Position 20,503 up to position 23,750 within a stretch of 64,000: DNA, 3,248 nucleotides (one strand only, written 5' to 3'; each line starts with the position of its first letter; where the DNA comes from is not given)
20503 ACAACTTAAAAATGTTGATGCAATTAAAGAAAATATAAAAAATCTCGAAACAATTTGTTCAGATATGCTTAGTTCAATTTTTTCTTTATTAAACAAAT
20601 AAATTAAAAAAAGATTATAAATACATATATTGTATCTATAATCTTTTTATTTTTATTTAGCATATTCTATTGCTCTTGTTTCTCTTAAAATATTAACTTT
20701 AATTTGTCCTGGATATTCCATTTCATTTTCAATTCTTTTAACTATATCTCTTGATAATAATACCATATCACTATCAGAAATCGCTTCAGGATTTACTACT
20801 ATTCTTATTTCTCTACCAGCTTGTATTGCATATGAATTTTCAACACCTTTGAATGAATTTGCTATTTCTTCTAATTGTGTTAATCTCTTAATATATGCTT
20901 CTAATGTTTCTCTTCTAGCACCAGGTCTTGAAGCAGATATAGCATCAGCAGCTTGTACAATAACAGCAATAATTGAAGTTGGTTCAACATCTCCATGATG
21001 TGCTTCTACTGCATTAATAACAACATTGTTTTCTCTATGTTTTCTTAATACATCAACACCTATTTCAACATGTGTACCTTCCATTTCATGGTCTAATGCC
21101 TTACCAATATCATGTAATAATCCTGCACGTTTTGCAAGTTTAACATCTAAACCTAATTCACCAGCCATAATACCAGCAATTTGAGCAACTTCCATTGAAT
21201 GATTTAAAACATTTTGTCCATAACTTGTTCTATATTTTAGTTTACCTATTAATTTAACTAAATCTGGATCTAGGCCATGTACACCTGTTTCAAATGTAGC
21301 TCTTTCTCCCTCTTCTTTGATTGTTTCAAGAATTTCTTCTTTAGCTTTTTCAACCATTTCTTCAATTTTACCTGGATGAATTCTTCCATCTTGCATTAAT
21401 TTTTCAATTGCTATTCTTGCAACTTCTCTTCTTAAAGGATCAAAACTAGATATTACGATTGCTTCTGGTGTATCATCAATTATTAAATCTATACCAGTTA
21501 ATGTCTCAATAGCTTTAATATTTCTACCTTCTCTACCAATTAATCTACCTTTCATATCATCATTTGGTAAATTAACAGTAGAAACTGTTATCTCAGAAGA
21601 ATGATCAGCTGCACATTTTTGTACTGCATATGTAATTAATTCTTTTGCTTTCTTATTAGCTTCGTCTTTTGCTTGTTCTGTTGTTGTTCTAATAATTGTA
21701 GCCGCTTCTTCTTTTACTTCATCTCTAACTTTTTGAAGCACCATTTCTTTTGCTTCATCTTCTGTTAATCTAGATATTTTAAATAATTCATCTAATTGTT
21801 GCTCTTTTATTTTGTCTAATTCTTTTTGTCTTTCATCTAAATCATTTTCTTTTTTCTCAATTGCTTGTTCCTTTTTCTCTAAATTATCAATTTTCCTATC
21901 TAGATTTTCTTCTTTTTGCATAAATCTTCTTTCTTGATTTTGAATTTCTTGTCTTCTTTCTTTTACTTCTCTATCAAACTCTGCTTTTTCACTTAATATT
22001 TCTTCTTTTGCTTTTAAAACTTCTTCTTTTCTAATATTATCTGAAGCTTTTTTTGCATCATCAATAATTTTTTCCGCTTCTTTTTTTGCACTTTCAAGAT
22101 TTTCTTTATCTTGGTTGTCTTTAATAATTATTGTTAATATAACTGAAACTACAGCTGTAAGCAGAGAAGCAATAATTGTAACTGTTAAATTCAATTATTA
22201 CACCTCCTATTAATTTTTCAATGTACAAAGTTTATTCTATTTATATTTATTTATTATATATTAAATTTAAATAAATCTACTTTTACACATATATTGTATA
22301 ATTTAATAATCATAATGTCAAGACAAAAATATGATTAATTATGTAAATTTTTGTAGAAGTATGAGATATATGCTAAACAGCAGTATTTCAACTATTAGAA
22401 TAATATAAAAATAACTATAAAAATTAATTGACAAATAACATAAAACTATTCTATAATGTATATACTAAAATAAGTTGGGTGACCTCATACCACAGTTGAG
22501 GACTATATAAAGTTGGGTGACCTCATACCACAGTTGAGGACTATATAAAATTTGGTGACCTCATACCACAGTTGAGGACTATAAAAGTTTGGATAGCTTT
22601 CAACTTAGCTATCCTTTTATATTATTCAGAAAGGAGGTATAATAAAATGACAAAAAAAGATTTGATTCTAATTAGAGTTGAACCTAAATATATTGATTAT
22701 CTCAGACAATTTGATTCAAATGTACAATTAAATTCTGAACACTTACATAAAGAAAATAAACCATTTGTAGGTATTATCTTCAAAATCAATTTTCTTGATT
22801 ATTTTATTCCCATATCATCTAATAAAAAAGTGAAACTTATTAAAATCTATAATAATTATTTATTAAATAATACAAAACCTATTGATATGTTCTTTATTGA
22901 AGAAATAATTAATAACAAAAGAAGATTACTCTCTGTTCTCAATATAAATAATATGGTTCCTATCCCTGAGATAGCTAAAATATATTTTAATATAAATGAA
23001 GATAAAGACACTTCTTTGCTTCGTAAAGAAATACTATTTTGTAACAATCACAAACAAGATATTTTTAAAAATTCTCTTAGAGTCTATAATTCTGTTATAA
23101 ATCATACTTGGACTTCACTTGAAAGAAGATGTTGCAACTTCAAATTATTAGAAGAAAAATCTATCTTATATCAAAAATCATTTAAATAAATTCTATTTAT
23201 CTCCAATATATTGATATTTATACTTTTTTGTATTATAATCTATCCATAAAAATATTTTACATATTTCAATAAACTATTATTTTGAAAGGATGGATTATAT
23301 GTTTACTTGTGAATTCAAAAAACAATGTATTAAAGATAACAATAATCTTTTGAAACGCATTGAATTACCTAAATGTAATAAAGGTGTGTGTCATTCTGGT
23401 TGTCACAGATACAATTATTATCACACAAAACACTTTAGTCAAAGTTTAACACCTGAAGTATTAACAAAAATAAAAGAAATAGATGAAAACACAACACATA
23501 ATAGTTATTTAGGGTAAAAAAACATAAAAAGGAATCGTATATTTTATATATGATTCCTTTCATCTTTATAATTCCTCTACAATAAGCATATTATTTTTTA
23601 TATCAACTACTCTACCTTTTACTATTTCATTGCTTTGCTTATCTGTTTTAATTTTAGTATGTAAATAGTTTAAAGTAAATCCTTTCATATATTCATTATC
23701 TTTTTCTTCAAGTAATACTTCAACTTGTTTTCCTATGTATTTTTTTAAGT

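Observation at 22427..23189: Type III toxin-antitoxin locus: 3.3 x 38-nt RNA repeats, terminator, ToxN/AbiQ-like toxin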

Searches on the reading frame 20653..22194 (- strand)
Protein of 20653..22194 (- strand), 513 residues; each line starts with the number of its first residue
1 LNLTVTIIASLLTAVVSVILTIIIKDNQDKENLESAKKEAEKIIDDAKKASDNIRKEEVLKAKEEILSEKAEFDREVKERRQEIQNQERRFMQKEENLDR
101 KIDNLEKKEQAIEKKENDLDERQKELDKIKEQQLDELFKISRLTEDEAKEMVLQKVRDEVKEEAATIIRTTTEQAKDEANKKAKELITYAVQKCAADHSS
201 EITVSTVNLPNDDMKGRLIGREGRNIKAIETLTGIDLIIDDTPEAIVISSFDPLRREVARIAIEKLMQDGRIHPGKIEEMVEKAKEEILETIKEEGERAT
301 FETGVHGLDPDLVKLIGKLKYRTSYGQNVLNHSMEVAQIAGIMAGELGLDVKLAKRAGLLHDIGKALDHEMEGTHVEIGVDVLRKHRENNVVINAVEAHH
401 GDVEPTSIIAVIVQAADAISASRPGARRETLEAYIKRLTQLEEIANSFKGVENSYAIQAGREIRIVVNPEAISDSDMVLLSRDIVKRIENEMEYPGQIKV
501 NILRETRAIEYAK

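Call 38: find_related_loci(query=window:20653-22194:-, collection=genome_contigs, flank=6000)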
Query window:20653-22194:- (513 aa) in genome_contigs; peptide patterns used: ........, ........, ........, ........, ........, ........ (x = any residue, [..] = any of these).
600 stretches matched a pattern (row limit reached: there are more); 585 encode a relative of the query (tblastn E <= 1e-3); the best 80 are kept; 80 distinct loci.
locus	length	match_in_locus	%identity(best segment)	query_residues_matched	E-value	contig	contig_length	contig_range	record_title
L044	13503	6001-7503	66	13-513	0e+0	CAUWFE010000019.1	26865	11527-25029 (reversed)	MAG: uncultured Clostridia bacterium isolate ERS329791__bin47 genome assembly, contig: ERS329791_NODE_1766_length_26865_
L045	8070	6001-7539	65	1-513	0e+0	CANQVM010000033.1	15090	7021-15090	MAG: uncultured Clostridia bacterium isolate Lapin-033__bin24 genome assembly, contig: Lapin-033__NODE_3365_length_15090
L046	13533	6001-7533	66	6-513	0e+0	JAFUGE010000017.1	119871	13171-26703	MAG: Clostridia bacterium isolate RGIG4465 Roe_deer_Omasum-5__c3786, whole genome shotgun sequence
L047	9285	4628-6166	65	1-513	0e+0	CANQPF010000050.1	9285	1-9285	MAG: uncultured Clostridia bacterium isolate Lapin-012__bin14 genome assembly, contig: Lapin-012__NODE_7938_length_9285_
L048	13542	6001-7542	65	1-513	0e+0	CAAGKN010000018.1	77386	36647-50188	MAG TPA_asm: Clostridia bacterium, isolate HGM13686, WGS project CAAGKN010000000 data, contig: SRS476302_88_k119_225352,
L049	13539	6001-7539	65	1-513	0e+0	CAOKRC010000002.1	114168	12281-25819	MAG TPA_asm: uncultured Clostridium sp. isolate SRR15604616_bin.61_metawrap_v1.3_MAG genome assembly, contig: NODE.148_l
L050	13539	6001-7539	66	1-513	0e+0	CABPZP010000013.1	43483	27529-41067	MAG TPA_asm: uncultured Clostridium sp. isolate MGYG-HGUT-00384 genome assembly, contig: GUT_GENOME008342_13, whole geno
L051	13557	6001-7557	66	2-513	0e+0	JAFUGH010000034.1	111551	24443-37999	MAG: Clostridia bacterium isolate RGIG4468 Roe_deer_Omasum-5__c3423, whole genome shotgun sequence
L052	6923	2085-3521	70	35-513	0e+0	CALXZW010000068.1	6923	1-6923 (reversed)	MAG: uncultured Clostridia bacterium isolate BRZ_Q__bin90 genome assembly, contig: BRZ_Q__NODE_12261_length_6923_cov_4.5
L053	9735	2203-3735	65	3-513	0e+0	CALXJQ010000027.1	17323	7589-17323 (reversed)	MAG: uncultured Clostridia bacterium isolate BRZ_BD__bin46 genome assembly, contig: BRZ_BD__NODE_2286_length_17323_cov_6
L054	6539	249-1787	65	1-513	0e+0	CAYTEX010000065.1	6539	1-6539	MAG TPA_asm: uncultured Clostridium sp. isolate binchicken_co353_786 genome assembly, contig: NODE_27990_length_6539_cov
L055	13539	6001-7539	64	1-513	0e+0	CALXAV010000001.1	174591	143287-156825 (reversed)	MAG: uncultured Clostridia bacterium isolate BRZ_HK__bin22 genome assembly, contig: BRZ_HK__NODE_118_length_174591_cov_4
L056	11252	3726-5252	64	5-513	0e+0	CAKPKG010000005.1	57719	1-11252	MAG: uncultured Clostridia bacterium isolate REFINED_METABAT215_TOP10_CONTIGS_1500_ASSEMBLY_K77_MERGED__Hadza_PheChl_Fib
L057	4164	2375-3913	65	1-513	0e+0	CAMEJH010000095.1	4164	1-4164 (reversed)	MAG: uncultured Clostridium sp. isolate SRR15057922_bin.21_metaWRAP_v1.3_MAG genome assembly, contig: ERZ10407413.9877,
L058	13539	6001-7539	65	1-513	0e+0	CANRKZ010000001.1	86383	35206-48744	MAG: uncultured Clostridia bacterium isolate Lapin-033__bin53 genome assembly, contig: Lapin-033__NODE_166_length_86383_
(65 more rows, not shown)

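Call 52: find_encoding_contigs(protein=window:20656-22194:-, flank=4000, max_places=8)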
Protein seq(513 aa) (513 aa): 7 contigs read that carry it; 1 place shown.
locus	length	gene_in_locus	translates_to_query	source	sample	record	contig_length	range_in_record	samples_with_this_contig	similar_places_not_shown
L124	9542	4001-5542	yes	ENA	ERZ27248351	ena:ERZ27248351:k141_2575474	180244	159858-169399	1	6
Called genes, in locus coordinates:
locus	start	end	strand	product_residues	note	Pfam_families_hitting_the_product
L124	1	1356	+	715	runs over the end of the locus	PF22896:OB_RNR_1st (weak), PF08206:OB_RNB, PF17876:CSD2, PF00773:RNB, PF00575:S1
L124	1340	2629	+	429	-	PF00919:UPF0004, PF04055:Radical_SAM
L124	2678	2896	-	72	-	-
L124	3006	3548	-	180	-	PF13958:ToxN_toxin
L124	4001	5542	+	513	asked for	PF12072:RNase_Y_N, PF13083:KH_KhpA-B (faint), PF00013:KH_1 (weak), PF01966:HD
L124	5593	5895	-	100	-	-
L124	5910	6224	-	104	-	-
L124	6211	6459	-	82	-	-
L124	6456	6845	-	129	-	-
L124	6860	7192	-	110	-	-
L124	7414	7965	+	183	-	PF01765:RRF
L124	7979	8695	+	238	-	PF01255:Prenyltransf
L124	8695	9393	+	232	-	PF01255:Prenyltransf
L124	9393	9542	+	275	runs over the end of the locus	PF01148:CTP_transf_1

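Call 59: search_protein_families(library=ncbifam, proteins=[window:20653-22194:-], max_evalue=0.00001)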
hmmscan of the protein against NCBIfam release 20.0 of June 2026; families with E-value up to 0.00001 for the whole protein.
window:20653-22194:- (513 aa): 11 families
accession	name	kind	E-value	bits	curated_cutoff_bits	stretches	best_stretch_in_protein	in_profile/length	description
TIGR03319.1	RNase_Y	equivalog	9.2e-225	747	454.35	1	8-513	2-514/514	ribonuclease Y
NF000997.0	PRK00106.1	equivalog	1.7e-182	607.7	937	1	22-513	36-535/535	ribonuclease Y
NF009345.0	PRK12705.1-2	equivalog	2e-176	587.5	904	1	6-513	2-509/509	hypothetical protein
NF009344.0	PRK12705.1-1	equivalog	1.8e-171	571.6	831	1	28-513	84-572/572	hypothetical protein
NF009347.0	PRK12705.1-4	equivalog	1e-82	278.3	579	1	82-507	40-464/473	hypothetical protein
TIGR00277.1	HDIG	domain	3.1e-24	84.6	27.6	1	325-402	1-84/84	HDIG domain-containing metalloprotein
NF009346.0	PRK12705.1-3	equivalog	1.6e-18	66.7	545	1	207-444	175-414/493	hypothetical protein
TIGR03665.1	arCOG04150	hypoth_equivalog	4.2e-07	29.9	114.2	1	213-288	98-168/173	arCOG04150 universal archaeal KH domain protein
NF002829.0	PRK03007.1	equivalog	5.7e-07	28.8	385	1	328-365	66-103/425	deoxyguanosinetriphosphate triphosphohydrolase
NF010328.0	PRK13763.1-3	equivalog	2.8e-06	27.2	194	1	214-284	119-184/197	putative RNA-processing protein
TIGR00295.1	TIGR00295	hypoth_equivalog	7.6e-06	25.8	172.35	1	325-401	10-89/164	TIGR00295 family protein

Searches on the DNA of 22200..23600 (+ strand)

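Call 7: search_rna_families(source=window, start=22200, end=23600, threshold=evalue, max_evalue=1, show_alignments=3)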
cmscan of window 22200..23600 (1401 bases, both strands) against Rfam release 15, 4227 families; matches with E-value up to 1: 0.
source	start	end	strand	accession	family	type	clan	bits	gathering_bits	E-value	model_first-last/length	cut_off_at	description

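Call 60: search_rna_families(sources=[L017, L018, L019], threshold=evalue, max_evalue=1)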
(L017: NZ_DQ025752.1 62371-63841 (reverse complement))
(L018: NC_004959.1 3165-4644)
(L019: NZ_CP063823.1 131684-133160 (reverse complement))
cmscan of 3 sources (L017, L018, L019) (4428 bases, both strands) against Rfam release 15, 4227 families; matches with E-value up to 1: 10.
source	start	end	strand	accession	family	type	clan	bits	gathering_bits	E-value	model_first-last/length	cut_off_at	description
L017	361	394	+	RF02519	ToxI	Gene; antitoxin;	-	59.2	50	4.4e-09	1-34/34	no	ToxI antitoxin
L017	327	360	+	RF02519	ToxI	Gene; antitoxin;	-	47.1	50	2.4e-06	1-34/34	no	ToxI antitoxin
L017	293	326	+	RF02519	ToxI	Gene; antitoxin;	-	39.8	50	0.00011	1-34/34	no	ToxI antitoxin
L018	48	107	-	RF00143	mir-6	Gene; miRNA;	CL00083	31.9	58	0.0064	1-74/74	no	mir-6 microRNA precursor family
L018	62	139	-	RF02822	Srn266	Gene; sRNA;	-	28.4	63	0.14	1-112/112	no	Streptococcus RNA 266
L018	1035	1098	-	RF03589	mir-5583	Gene; miRNA;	-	27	80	0.2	1-59/59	no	mir-5583 microRNA precursor family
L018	401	434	+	RF02519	ToxI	Gene; antitoxin;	-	26.8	50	0.1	1-34/34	no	ToxI antitoxin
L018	366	399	+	RF02519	ToxI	Gene; antitoxin;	-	26.8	50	0.1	1-34/34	no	ToxI antitoxin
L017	858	931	+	RF01622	ceN22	Gene; snRNA; snoRNA; CD-box;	-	22.9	45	0.33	1-76/76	no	Nematode snoRNA ceN22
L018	434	460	+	RF03957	mir-5856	Gene; miRNA;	-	20.6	90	0.9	1-70/70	no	mir-5856 microRNA precursor family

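Call 66: search_rna_families(source=window, start=22460, end=22630, threshold=evalue, max_evalue=10, show_alignments=3)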
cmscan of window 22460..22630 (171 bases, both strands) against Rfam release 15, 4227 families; matches with E-value up to 10: 6.
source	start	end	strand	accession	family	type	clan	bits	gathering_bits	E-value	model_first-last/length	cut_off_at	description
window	22543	22630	-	RF03534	sRNA71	Gene; sRNA;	-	18.7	50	1.2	1-104/104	no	Staphylococcus sRNA71 small RNA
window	22512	22580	+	RF01652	ceN70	Gene; snRNA; snoRNA; CD-box;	-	14.3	65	1.3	1-71/71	no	Caenorhabditis snoRNA ceN70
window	22548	22621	+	RF01489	sbrA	Gene; sRNA;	-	14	45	1.8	1-71/71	no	Listeria sRNA sbrA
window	22543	22612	-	RF00042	CopA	Gene; antisense;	-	14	60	4.2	1-92/92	no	CopA-like RNA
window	22528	22605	-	RF00015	U4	Gene; snRNA; splicing;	CL00007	11.1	46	1.7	60-138/138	no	U4 spliceosomal RNA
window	22591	22630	+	RF02610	BSR0709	Gene; sRNA;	-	6.9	382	8.6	1-50/318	3'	Brucella sRNA 0709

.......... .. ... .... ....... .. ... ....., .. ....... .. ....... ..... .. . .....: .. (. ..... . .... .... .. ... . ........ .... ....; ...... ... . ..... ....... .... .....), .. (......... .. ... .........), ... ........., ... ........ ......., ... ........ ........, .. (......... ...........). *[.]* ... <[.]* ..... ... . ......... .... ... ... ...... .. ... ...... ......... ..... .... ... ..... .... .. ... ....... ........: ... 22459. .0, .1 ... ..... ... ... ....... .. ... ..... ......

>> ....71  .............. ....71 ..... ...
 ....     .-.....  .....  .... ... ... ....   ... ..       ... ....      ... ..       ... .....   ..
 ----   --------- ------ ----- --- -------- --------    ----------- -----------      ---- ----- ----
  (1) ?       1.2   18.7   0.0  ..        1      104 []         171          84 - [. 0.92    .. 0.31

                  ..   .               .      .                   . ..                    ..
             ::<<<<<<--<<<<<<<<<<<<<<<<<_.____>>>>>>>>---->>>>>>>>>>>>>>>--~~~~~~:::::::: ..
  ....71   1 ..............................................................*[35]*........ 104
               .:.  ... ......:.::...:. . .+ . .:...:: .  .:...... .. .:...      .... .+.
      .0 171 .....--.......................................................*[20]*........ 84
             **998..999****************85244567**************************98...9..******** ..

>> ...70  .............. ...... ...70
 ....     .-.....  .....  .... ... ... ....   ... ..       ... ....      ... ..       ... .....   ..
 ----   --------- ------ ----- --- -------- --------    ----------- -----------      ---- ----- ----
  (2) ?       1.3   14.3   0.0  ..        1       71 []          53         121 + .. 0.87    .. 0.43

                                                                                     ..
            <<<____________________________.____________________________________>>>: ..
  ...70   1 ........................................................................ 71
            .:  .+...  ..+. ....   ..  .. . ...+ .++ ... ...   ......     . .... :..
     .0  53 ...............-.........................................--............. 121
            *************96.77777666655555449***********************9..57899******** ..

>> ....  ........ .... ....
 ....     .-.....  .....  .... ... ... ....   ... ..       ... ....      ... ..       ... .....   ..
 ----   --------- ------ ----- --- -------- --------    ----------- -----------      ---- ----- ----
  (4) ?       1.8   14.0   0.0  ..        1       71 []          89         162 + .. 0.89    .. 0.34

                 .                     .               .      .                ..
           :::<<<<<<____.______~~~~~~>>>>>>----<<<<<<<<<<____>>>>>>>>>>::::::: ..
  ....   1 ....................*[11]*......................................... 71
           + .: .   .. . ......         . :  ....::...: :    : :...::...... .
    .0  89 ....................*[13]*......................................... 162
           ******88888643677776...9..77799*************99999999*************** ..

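Call 77: build_rna_model(alignment_id=A1, structure=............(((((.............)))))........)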
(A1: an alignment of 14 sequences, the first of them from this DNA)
Model R1 built from alignment A1 (14 sequences, 43 columns); structure: as given.
model positions 38; base pairs 5; branch points 0; effective number of sequences 14; information 1.326 bits per position. Calibrated on 0.2 Mb of random sequence (short: E-values are rough).
structure used (alignment columns):
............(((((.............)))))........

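Call 78: search_with_rna_model(model_id=R1, sources=[window, L012, L014, L015, L017, L018, L019, L125], max_evalue=1)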
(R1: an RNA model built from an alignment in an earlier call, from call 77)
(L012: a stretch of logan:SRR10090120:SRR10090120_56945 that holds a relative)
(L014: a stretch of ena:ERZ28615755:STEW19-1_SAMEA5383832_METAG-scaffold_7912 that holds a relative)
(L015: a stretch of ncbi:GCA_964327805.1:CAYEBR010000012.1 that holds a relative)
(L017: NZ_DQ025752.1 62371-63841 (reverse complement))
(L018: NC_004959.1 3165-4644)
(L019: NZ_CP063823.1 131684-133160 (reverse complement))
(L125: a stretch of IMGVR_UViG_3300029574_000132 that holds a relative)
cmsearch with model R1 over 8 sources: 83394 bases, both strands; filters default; matches with E-value up to 1: 6.
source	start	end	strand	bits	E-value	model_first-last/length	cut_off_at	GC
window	22472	22509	+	61.4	7.6e-11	1-38/38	no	0.42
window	22510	22547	+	61.4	7.6e-11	1-38/38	no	0.42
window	22548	22585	+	55.9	1.1e-09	1-38/38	no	0.37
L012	6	46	+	37.3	8.6e-06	1-38/38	no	0.34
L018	365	402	+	15.6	0.31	1-38/38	no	0.32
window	30044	30065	-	14.3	0.61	1-38/38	no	0.18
